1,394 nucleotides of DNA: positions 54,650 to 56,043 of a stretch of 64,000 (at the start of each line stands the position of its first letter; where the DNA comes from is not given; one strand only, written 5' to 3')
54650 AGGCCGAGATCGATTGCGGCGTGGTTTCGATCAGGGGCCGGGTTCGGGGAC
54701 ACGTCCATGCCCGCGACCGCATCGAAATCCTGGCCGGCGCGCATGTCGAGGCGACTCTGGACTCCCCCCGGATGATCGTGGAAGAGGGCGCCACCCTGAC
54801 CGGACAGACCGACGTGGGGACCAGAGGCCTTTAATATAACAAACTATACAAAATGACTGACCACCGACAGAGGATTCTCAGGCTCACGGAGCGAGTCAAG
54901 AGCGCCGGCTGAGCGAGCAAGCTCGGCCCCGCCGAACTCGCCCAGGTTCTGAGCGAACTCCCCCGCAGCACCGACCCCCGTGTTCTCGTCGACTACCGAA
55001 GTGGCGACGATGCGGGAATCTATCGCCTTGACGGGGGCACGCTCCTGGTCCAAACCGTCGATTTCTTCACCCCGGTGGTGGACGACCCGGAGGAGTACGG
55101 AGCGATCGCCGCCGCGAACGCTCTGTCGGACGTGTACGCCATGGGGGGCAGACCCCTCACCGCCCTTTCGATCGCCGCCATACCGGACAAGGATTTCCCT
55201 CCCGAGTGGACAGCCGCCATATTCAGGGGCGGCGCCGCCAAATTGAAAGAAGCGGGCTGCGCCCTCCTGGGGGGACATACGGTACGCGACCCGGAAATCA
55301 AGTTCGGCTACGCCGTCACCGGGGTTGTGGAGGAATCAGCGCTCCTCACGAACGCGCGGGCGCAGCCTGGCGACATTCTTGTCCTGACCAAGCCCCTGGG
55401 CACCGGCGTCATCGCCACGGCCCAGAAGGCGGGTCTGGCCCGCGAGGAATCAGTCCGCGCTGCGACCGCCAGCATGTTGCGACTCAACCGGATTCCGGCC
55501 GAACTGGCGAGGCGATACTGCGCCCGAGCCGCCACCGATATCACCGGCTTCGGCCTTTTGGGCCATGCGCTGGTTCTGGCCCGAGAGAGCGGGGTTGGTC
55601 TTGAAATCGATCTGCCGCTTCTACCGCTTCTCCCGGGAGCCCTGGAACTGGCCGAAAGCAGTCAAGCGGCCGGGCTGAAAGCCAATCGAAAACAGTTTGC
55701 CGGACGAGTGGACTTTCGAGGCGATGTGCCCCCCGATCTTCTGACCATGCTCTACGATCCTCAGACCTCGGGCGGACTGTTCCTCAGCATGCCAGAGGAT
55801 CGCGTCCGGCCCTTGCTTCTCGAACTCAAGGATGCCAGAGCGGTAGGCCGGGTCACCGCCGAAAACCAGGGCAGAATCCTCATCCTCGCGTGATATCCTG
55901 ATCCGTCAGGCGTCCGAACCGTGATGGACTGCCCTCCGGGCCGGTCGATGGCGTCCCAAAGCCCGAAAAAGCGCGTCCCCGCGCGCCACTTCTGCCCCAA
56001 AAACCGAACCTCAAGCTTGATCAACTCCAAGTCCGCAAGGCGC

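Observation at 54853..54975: SelD is itself a selenoprotein: in-frame TGA at the catalytic Cys/Sec position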

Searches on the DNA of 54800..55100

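Call 9: search_rna_families(source=window, start=54800, end=55100, threshold=evalue, max_evalue=10, show_alignments=3)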
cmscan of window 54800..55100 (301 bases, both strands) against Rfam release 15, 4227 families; matches with E-value up to 10: 0.
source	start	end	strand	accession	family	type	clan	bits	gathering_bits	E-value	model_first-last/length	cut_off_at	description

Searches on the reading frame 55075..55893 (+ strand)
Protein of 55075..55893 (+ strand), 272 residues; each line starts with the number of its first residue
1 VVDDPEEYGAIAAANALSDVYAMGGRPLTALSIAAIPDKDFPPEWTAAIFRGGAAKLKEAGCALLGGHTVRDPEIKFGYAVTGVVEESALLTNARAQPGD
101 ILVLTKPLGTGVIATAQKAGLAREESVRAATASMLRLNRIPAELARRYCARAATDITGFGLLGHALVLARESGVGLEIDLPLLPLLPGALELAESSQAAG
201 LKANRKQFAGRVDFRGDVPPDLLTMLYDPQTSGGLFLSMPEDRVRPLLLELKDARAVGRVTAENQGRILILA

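Call 38: find_encoding_contigs(protein=window:55075-55893:+, flank=10000, max_places=4)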
Protein window:55075-55893:+ (272 aa): 4 contigs read that carry it; 3 places shown.
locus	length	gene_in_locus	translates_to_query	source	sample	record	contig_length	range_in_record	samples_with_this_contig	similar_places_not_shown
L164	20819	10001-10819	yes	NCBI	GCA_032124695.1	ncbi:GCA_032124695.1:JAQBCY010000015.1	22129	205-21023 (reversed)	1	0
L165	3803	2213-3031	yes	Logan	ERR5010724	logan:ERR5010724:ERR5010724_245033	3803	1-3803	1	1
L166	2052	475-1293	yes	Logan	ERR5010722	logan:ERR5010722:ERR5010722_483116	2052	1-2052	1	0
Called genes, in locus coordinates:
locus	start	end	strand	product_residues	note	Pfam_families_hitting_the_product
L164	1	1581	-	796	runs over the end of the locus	PF02518:HATPase_c, PF00204:DNA_gyraseB, PF01751:Toprim, PF00986:DNA_gyraseB_C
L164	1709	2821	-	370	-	PF00712:DNA_pol3_beta, PF02767:DNA_pol3_beta_2, PF02768:DNA_pol3_beta_3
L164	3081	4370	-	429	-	PF11638:DnaA_N, PF01695:IstB_IS21, PF00308:Bac_DnaA, PF03969:AFG1_ATPase (faint), PF08299:Bac_DnaA_C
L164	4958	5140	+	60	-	-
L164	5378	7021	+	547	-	PF14849:YidC_periplas (faint), PF02096:60KD_IMP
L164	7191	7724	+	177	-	PF02527:GidB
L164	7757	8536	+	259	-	PF00142:Fer4_NifH (faint), PF01656:CbiA, PF02374:ArsA_ATPase (weak), PF06564:CBP_BcsQ (weak), PF09140:MipZ, PF10609:ParA, PF13614:AAA_31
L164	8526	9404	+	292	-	PF02195:ParB_N, PF17762:HTH_ParB, PF23552:ParB_C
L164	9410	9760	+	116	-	PF04519:Bactofilin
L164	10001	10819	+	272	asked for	PF00586:AIRS, PF02769:AIRS_C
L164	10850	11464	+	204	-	PF00213:OSCP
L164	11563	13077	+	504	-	PF02874:ATP-synt_ab_N, PF00006:ATP-synt_ab, PF00306:ATP-synt_ab_C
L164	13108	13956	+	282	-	PF00231:ATP-synt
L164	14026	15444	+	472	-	PF02874:ATP-synt_ab_N, PF00006:ATP-synt_ab, PF22919:ATP-synt_VA_C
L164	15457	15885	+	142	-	PF02823:ATP-synt_DE_N, PF00401:ATP-synt_DE (weak)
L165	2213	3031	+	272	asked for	PF00586:AIRS, PF02769:AIRS_C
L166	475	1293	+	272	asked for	PF00586:AIRS, PF02769:AIRS_C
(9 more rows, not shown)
